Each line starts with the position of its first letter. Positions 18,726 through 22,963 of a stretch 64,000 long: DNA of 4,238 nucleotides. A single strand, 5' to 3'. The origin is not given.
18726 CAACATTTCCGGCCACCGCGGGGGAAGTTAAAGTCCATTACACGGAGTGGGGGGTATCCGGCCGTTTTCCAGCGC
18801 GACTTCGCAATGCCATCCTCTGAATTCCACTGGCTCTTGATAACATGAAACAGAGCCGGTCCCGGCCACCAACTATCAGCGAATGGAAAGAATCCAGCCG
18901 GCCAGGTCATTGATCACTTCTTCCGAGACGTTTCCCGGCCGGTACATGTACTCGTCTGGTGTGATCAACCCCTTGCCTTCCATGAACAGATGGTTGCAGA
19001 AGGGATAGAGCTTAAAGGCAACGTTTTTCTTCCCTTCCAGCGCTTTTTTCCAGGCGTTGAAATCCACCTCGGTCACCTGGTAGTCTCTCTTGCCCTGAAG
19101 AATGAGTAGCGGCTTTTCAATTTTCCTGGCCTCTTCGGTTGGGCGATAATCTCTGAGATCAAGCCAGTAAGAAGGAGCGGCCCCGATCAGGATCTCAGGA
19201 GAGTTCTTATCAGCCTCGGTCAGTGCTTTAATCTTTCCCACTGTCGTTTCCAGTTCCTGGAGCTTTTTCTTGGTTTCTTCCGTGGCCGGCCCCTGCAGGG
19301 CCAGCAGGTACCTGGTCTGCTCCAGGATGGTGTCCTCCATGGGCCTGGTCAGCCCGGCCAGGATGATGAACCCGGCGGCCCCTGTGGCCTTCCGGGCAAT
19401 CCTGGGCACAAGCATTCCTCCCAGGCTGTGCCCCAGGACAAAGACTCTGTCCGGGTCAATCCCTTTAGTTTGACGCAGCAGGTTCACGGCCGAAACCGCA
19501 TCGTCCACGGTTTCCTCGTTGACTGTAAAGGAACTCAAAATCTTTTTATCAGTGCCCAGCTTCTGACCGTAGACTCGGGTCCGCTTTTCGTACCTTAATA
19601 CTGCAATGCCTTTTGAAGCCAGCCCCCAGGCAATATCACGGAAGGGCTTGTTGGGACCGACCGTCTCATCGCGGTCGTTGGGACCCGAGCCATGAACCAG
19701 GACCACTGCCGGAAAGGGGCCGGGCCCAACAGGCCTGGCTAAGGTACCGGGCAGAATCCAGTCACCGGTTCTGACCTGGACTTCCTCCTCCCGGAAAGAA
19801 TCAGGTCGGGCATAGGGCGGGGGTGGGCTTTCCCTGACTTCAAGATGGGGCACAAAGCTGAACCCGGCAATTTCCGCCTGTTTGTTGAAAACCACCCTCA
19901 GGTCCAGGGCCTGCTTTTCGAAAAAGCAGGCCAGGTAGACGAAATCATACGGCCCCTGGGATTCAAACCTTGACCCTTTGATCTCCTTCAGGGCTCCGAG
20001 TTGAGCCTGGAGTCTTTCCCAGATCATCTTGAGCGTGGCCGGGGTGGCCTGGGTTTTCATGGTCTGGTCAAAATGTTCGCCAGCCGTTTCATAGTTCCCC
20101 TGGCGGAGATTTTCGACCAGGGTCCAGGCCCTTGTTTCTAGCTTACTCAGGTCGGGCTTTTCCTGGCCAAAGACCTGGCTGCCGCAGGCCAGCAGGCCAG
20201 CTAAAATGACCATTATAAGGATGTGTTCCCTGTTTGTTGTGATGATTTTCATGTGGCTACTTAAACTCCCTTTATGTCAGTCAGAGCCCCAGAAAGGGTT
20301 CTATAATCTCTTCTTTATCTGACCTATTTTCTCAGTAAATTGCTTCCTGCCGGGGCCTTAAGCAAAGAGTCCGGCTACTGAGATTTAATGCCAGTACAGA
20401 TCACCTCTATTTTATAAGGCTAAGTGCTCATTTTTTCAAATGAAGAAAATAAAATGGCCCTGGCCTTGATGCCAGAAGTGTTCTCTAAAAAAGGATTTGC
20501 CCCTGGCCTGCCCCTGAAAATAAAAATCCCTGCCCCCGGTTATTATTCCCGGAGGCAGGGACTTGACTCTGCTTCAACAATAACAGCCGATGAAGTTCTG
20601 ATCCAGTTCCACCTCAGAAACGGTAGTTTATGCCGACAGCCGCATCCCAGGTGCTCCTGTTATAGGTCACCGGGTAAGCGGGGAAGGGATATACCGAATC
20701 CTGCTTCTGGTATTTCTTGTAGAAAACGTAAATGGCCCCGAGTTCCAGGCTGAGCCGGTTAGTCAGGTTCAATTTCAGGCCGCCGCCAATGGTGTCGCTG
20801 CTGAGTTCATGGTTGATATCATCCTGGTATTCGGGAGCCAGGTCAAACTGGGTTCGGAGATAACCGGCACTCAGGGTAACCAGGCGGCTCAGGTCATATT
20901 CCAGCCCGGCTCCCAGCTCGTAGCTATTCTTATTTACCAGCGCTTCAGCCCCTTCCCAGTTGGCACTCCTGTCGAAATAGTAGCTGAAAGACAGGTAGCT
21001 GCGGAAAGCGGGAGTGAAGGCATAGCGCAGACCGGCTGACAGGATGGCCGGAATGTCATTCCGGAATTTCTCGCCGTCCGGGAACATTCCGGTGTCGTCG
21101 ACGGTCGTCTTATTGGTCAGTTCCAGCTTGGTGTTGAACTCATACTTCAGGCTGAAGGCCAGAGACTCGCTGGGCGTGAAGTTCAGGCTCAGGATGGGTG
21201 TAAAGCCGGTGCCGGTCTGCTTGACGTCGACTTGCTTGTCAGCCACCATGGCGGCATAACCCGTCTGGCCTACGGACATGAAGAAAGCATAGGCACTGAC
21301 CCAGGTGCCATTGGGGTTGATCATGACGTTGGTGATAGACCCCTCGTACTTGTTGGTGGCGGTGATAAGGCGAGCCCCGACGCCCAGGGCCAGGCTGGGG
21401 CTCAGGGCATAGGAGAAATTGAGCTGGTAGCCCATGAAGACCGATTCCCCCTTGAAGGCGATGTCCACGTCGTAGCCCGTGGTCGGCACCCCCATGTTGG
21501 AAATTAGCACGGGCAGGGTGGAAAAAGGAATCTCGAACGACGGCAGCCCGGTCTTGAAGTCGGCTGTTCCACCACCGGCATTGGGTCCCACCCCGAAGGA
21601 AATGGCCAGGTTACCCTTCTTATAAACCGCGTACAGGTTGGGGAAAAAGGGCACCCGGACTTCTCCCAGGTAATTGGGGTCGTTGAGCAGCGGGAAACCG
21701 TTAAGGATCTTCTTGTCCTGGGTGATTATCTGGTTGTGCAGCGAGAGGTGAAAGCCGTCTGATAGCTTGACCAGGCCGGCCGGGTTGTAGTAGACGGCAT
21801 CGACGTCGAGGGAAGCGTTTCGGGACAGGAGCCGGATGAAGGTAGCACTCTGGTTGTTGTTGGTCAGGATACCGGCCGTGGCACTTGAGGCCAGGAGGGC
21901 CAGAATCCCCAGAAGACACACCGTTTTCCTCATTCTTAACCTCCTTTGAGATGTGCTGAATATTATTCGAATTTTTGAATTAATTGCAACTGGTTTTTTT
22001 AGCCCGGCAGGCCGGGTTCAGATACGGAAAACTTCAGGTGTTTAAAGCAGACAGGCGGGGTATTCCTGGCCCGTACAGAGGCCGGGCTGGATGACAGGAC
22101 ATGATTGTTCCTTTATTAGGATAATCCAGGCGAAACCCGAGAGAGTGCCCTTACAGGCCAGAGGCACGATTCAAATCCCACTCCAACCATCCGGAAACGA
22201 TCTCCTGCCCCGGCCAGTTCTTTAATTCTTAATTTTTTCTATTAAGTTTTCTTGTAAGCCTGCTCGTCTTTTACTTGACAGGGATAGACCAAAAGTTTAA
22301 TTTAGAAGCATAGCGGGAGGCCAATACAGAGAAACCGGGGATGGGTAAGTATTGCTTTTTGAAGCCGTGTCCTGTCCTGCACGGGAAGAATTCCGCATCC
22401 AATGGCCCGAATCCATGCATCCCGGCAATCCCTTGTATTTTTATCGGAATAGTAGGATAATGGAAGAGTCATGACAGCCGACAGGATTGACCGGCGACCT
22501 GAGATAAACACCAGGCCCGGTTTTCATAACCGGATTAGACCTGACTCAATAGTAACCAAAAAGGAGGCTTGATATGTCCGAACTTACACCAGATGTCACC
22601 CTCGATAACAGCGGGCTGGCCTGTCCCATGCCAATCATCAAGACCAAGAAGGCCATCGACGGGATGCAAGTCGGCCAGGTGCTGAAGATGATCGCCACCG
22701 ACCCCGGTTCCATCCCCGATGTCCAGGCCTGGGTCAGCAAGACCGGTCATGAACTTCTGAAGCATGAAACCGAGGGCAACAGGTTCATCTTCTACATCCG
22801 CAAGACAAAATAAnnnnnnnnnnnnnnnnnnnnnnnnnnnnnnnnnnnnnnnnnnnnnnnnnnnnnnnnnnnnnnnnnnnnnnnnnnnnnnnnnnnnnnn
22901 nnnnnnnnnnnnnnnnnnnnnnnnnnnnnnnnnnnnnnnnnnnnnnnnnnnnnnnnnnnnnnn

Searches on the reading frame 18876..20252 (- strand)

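Call 56: search_protein_families(library=pfam, proteins=[window:18876-20252:-], max_evalue=0.0001)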
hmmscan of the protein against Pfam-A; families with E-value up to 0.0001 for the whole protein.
window:18876-20252:- (458 aa): 7 families
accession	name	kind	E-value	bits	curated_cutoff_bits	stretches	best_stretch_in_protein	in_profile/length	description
PF13026.12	DUF3887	-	5.5e-19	69.1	31.8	1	44-131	3-91/91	Protein of unknown function (DUF3887)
PF01738.24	DLH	-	2.3e-10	40.9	21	0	168-300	2-129/217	Dienelactone hydrolase family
PF12146.15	Hydrolase_4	-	3.3e-10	40.1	27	1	204-423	20-234/239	Serine aminopeptidase, S33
PF00326.27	Peptidase_S9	-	1.5e-09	38.1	22.6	1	246-288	42-84/213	Prolyl oligopeptidase family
PF12697.13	Abhydrolase_6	-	1.7e-08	35.8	26.3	1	183-425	1-208/217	Alpha/beta hydrolase family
PF07859.19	Abhydrolase_3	-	2.9e-06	27.6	25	1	248-313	48-115/210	alpha/beta hydrolase fold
PF20408.4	Abhydrolase_11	-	5.7e-05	23.4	27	0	182-298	4-105/193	Alpha/beta hydrolase domain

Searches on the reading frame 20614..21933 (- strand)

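Call 56: search_protein_families(library=pfam, proteins=[window:20614-21933:-], max_evalue=0.0001)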
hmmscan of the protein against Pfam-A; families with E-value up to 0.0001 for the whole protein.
window:20614-21933:- (439 aa): 1 family
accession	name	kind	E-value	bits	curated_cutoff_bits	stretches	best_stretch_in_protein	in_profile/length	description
PF13505.12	OMP_b-brl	-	1.5e-06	29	28.7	1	221-371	28-161/175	Outer membrane protein beta-barrel domain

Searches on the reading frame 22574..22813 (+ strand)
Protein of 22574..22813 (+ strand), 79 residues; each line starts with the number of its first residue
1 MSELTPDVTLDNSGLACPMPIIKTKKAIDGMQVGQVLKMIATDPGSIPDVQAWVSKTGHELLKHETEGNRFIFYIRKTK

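Call 3: search_protein_families(library=pfam, proteins=[window:22574-22813:+], max_evalue=0.01)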
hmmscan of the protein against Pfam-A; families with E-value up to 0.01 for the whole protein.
window:22574-22813:+ (79 aa): 1 family
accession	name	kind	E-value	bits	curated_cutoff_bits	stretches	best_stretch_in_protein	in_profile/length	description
PF01206.22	TusA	-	9.5e-26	89.9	28.6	1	9-77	2-70/70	Sulfurtransferase TusA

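Call 4: search_protein_families(library=ncbifam, proteins=[window:22574-22813:+], max_evalue=0.01)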
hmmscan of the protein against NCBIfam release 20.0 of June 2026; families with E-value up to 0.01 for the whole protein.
window:22574-22813:+ (79 aa): 4 families
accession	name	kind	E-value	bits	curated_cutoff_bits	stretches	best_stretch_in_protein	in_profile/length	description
NF001423.0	PRK00299.1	equivalog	7.8e-17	60.9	78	1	5-78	7-80/82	sulfurtransferase TusA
NF008242.0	PRK11018.1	equivalog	4.7e-12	45.4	79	1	2-77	3-78/78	sulfurtransferase-like selenium metabolism protein YedF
TIGR03527.1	selenium_YedF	equivalog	4.6e-08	33.1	110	1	10-77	1-68/194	sulfurtransferase-like selenium metabolism protein YedF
NF041048.1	TusA_like_YeeD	exception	0.00091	18.9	147.5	1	10-64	4-58/72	thiosulfate utilization sulfurtransferase TsuB/YeeD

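Call 94: search_solved_structures(query=window:22574-22813:+, max_evalue=0.0001)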
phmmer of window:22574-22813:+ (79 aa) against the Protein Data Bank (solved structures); distinct sequences matched with E-value up to 0.0001: 5.
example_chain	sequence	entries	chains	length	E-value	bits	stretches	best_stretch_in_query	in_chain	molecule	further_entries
1dcj_A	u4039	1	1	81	4.6e-13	51.9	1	5-77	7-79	YHHP PROTEIN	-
3lvj_C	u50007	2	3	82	5.3e-13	51.7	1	5-77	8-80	Sulfurtransferase tusA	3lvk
1pav_A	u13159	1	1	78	9.4e-10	41.4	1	4-64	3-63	Hypothetical protein Ta1170/Ta1414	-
1jdq_A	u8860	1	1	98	5.8e-08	35.7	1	8-75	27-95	HYPOTHETICAL PROTEIN TM0983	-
1je3_A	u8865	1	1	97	6.8e-06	29.2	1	1-76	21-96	HYPOTHETICAL 8.6 KDA PROTEIN IN AMYA-FLIE INTERGENIC REGION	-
